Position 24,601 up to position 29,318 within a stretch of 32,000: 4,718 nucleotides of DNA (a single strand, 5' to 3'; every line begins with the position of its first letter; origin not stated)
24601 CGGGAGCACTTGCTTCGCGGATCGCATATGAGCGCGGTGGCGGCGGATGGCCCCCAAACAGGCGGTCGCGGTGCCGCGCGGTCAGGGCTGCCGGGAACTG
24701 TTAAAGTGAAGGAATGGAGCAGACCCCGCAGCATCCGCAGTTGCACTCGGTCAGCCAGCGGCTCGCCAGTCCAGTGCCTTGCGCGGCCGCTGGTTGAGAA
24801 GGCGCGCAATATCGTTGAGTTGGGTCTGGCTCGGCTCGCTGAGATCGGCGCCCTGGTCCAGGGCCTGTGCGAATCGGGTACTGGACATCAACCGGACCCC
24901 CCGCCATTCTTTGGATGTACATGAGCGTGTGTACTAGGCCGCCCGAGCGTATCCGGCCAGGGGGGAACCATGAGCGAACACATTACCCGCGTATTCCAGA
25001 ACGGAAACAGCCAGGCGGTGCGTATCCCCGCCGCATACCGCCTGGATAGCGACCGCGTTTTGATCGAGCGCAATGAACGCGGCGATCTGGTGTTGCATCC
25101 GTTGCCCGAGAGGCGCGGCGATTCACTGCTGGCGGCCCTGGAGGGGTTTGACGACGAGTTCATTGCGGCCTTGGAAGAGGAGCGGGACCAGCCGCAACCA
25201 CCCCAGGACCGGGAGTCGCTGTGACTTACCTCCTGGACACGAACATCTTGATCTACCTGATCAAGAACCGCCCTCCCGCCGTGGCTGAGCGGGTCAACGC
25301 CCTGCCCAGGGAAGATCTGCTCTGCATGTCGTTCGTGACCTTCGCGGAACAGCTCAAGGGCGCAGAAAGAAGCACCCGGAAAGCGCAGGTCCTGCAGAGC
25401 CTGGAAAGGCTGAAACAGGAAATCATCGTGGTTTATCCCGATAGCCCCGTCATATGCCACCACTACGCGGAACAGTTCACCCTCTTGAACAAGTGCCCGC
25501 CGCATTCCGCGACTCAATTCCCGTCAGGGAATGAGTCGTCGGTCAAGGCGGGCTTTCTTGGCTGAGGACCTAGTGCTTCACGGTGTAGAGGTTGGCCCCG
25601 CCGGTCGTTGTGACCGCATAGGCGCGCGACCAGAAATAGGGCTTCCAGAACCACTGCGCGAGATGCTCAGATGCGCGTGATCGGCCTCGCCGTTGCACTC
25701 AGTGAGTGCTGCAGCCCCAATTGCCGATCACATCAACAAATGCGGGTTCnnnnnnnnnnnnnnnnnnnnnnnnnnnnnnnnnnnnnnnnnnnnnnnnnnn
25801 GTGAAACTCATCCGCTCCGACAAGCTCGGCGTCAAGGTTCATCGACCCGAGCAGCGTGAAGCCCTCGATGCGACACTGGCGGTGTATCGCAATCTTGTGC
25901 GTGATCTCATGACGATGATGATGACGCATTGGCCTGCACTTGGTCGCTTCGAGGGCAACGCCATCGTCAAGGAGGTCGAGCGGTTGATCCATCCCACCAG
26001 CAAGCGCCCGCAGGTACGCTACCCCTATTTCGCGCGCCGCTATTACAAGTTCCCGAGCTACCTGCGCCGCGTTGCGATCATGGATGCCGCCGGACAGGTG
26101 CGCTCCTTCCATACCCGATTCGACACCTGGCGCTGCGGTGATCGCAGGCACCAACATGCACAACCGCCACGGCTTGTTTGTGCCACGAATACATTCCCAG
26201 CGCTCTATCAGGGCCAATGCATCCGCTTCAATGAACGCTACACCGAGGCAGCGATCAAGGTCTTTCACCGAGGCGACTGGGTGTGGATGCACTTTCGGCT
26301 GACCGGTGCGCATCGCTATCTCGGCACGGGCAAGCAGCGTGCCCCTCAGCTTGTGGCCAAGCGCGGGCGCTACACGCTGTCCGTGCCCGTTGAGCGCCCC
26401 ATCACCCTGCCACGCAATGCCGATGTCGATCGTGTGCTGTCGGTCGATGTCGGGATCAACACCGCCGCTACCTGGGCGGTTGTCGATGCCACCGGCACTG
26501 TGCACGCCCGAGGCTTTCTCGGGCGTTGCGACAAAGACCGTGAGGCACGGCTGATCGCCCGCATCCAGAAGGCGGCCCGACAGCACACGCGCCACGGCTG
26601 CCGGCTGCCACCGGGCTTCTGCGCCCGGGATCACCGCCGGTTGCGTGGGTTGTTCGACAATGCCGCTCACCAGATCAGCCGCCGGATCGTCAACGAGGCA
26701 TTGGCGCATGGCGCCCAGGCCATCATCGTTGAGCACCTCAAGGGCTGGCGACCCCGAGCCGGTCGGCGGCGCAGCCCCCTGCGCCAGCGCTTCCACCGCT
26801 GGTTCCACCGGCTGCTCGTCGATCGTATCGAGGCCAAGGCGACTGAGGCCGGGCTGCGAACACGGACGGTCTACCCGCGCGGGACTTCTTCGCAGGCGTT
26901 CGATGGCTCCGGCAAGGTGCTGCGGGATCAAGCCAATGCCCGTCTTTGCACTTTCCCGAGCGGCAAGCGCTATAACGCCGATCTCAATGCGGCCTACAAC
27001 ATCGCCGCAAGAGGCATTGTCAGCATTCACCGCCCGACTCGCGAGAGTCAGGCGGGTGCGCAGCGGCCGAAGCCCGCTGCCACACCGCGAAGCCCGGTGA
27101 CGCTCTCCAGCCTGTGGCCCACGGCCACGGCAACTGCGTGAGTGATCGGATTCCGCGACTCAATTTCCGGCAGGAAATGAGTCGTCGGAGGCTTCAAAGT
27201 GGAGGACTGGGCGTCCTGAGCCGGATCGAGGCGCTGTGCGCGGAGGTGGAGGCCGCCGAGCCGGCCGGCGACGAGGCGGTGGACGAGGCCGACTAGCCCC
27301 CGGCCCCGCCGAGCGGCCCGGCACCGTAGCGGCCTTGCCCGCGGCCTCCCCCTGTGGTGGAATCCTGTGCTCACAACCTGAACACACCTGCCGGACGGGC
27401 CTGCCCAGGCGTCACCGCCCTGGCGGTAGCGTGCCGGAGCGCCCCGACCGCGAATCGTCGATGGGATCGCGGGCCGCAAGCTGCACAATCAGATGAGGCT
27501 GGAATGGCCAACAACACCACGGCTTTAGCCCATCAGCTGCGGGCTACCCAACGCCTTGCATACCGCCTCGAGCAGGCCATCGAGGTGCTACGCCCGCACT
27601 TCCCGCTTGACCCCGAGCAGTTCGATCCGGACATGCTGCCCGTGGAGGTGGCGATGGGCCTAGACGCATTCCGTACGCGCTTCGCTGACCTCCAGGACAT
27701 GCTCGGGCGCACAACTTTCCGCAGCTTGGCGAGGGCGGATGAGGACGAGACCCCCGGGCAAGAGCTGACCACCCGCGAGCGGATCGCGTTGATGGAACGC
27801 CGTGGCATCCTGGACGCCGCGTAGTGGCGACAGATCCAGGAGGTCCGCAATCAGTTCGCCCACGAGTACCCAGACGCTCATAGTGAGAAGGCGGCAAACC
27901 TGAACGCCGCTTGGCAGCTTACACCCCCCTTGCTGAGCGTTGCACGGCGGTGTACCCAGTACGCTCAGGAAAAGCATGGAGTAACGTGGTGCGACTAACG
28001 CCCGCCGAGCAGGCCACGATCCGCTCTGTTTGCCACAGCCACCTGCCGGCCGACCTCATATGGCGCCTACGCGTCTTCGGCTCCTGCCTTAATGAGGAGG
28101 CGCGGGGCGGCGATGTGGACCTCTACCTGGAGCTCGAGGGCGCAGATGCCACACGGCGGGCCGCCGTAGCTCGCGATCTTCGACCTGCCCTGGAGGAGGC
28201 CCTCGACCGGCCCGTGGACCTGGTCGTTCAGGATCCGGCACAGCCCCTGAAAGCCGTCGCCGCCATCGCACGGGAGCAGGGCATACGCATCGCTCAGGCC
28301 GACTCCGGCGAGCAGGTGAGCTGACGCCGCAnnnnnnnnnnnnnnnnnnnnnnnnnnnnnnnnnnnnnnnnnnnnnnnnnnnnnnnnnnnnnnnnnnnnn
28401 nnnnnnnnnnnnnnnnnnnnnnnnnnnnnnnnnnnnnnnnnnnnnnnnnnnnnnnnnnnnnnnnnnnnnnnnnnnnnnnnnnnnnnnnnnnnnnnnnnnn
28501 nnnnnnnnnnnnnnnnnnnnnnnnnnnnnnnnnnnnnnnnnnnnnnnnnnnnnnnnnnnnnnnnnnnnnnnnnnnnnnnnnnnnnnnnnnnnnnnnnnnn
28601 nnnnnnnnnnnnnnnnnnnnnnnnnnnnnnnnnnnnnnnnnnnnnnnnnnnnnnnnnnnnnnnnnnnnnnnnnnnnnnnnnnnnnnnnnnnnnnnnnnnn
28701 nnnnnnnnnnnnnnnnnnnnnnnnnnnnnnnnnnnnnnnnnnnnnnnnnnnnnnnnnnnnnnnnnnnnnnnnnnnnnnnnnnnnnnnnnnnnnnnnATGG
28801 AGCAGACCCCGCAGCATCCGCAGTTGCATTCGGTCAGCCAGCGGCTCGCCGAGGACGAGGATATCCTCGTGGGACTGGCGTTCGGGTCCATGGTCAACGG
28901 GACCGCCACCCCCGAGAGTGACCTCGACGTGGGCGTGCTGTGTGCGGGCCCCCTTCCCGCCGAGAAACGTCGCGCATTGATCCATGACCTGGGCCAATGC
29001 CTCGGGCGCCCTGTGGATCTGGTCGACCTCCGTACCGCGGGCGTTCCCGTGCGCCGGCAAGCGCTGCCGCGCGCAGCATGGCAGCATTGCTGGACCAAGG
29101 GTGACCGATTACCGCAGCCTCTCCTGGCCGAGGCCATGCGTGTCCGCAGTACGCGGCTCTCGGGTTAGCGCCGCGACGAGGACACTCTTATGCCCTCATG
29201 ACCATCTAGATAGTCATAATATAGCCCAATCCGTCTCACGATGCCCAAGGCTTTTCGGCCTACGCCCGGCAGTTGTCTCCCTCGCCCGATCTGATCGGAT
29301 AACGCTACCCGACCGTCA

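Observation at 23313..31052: Pieces of a MarR-type EPS-regulator gene scattered through 7.7 kb: serial integration and decay at the 5' edge of an EPS locus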

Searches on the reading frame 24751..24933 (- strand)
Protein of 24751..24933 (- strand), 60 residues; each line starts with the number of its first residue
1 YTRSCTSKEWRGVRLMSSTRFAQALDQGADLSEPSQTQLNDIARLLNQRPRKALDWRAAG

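Call 79: search_protein_families(library=pfam, proteins=[window:24751-24933:-], max_evalue=0.5)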
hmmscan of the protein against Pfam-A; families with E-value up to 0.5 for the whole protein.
window:24751-24933:- (60 aa): 0 families
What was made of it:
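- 24751..24933 (-): Remnant of the C-terminus of an IS30-family transposase. No Pfam hit (call 79).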

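Call 80: search_dna_similar(query=window:24751-24933:-, collection=plasmids, mode=protein, max_rows=8, max_evalue=0.01)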
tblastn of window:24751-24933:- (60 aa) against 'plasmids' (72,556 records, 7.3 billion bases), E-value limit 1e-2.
Records with a match: 1690; places in all: 2072; records where one place covers at least 80% of the query: 5.
Best place of each record, by identity: 60-80% 25; <60% 1665.
By first word of the organism name: Escherichia 578; Klebsiella 402; Acinetobacter 326; Enterobacter 85; Providencia 45; Citrobacter 42; Pantoea 36; Ralstonia 31; Pseudomonas 21; Salmonella 17; and 32 more.
By predicted mobility (MOB-suite, as given by PLSDB): conjugative 1189; non-mobilizable 256; mobilizable 245.
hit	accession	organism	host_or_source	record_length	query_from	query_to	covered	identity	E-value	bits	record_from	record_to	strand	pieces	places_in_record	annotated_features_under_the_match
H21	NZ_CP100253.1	Burkholderia glumae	cell culture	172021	5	58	90%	48.1%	3e-7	51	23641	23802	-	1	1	none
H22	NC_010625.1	Paraburkholderia phymatum STM815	-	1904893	11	57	78%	51.1%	3e-4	43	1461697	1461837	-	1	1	record has no annotation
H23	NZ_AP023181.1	Paraburkholderia sp. PGU19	Physopelta gutta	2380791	11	57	78%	51.1%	5e-4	42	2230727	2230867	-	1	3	none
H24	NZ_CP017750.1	Cupriavidus sp. USMAA2-4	cell culture,Sungai Pinang, Penang, ...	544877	11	56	77%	50.0%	2e-5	46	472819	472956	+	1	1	none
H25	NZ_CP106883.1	Comamonas endophytica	Indosasa shibataeoides,cell culture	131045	11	57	78%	48.9%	2e-3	40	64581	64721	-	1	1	IS30 family transposase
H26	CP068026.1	Citrobacter freundii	male,Cerebro-Spinal Fluid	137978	2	57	93%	39.3%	8e-3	39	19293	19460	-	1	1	none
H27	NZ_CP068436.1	Cupriavidus necator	heavy metal containmented soil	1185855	11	55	75%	48.9%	2e-3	40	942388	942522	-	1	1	none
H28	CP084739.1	Ralstonia solanacearum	sunflower,cell culture,stem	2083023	23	56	57%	64.7%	8e-6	47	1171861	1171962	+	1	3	none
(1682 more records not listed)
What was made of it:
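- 24751..24933 (-): tblastn finds 1,690 plasmid records, one of them under an annotated IS30 family transposase (call 80).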

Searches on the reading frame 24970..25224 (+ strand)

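Call 10: search_protein_families(library=pfam, proteins=[window:24970-25224:+], max_evalue=0.01)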
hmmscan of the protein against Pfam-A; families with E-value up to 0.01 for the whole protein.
window:24970-25224:+ (84 aa): 1 family
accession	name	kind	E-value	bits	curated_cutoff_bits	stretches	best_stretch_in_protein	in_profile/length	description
PF04014.23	MazE_antitoxin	-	1.8e-07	31.4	24.7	1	8-46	1-44/48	Antidote-toxin recognition MazE, bacterial antitoxin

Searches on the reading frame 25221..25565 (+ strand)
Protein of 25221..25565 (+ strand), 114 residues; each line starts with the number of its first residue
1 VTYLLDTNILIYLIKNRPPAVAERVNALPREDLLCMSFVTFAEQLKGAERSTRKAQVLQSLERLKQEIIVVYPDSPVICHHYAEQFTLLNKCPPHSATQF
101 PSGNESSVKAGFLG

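Call 10: search_protein_families(library=pfam, proteins=[window:25221-25565:+], max_evalue=0.01)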
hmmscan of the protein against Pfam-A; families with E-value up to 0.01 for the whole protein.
window:25221-25565:+ (114 aa): 1 family
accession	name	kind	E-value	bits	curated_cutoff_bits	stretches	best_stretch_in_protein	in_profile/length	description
PF01850.27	PIN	-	4.1e-07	31.1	23.6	1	3-75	1-74/120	PIN domain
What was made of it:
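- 24970..25565 (+): vapB (24970-25224) and a truncated vapC (PIN positions 1-74 of 120). Call 10.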

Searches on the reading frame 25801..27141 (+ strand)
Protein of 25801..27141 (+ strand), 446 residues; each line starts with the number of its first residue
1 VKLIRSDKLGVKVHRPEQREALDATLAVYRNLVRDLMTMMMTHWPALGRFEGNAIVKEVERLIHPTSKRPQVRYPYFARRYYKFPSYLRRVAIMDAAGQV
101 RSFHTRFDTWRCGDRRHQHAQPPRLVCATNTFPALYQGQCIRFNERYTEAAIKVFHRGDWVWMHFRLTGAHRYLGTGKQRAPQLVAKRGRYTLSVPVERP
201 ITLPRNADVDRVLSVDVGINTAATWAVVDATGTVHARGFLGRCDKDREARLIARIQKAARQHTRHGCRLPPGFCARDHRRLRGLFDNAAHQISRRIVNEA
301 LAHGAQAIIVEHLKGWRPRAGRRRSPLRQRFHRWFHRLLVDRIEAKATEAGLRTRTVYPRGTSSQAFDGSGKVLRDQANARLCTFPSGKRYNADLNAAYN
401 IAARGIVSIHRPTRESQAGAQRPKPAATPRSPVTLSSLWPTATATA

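Call 10: search_protein_families(library=pfam, proteins=[window:25801-27141:+], max_evalue=0.01)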
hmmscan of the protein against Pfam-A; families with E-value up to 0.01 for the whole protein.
window:25801-27141:+ (446 aa): 2 families
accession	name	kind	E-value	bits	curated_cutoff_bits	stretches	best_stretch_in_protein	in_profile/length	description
PF07282.18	Cas12f1-like_TNB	-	9e-08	32.6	26.3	1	337-401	2-60/60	Cas12f1-like, TNB domain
PF01385.25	OrfB_IS605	-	1.3e-05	25.8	30.5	1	196-316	3-119/120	Probable transposase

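Call 11: search_protein_families(library=ncbifam, proteins=[window:25801-27141:+], max_evalue=0.01)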
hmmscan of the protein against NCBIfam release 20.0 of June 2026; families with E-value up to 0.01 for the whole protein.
window:25801-27141:+ (446 aa): 4 families
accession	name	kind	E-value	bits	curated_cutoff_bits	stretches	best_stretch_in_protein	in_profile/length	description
NF040570.1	guided_TnpB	subfamily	8.4e-27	94.4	100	1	150-404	132-389/389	RNA-guided endonuclease TnpB family protein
NF049972.1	CRISPR_Cas12f2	exception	4.2e-18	65.4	450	1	190-406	308-520/524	type V CRISPR-associated effector Cas12f2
TIGR01766.2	TIGR01766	domain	1.4e-12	48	32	1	288-363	8-82/82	IS200/IS605 family accessory protein TnpB-related protein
NF033949.1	Cas12b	equivalog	0.0012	17.1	150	0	211-255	639-673/1253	type V CRISPR-associated protein Cas12b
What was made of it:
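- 25501..27188 (+): TnpB-only IS200/IS605-type element (tnpB 25801-27141) between 42-nt hairpin-containing direct repeats. NF040570 94.4 bits and Cas12f1-like_TNB (calls 10, 11).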

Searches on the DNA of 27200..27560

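Call 36: search_rna_families(source=window, start=27200, end=27560, threshold=evalue, max_evalue=10)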
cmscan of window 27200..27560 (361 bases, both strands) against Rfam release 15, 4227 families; matches with E-value up to 10: 1.
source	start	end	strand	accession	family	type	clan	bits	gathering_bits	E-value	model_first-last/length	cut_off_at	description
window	27365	27462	-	RF00463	ApoB_5_CRE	Cis-reg;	-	15.8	55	7.4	1-127/127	no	Apolipoprotein B (apoB) 5' UTR cis-regulatory element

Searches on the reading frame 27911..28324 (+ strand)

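Call 10: search_protein_families(library=pfam, proteins=[window:27911-28324:+], max_evalue=0.01)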
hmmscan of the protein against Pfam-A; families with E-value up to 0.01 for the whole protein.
window:27911-28324:+ (137 aa): 1 family
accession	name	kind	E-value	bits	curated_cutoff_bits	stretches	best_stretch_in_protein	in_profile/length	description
PF18765.7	Polbeta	-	0.0028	18.2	26.9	1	54-120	17-81/93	Polymerase beta, Nucleotidyltransferase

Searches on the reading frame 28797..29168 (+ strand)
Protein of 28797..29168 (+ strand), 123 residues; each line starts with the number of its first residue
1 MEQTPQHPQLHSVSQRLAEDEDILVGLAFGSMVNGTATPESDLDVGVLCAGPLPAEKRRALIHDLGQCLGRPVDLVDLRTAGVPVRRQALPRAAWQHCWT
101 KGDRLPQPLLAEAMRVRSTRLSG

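Call 10: search_protein_families(library=pfam, proteins=[window:28797-29168:+], max_evalue=0.01)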
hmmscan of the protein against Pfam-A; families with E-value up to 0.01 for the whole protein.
window:28797-29168:+ (123 aa): 3 families
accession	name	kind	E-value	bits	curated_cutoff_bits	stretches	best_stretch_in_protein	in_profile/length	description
PF18765.7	Polbeta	-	5.2e-11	43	26.9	1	15-89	5-80/93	Polymerase beta, Nucleotidyltransferase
PF01909.29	NTP_transf_2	-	1.3e-08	35.5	21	1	28-78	19-73/93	Nucleotidyltransferase domain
PF22600.2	MTPAP-like_central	-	0.00072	20.1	27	1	27-69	43-87/139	Poly(A) RNA polymerase, mitochondrial-like, central palm domain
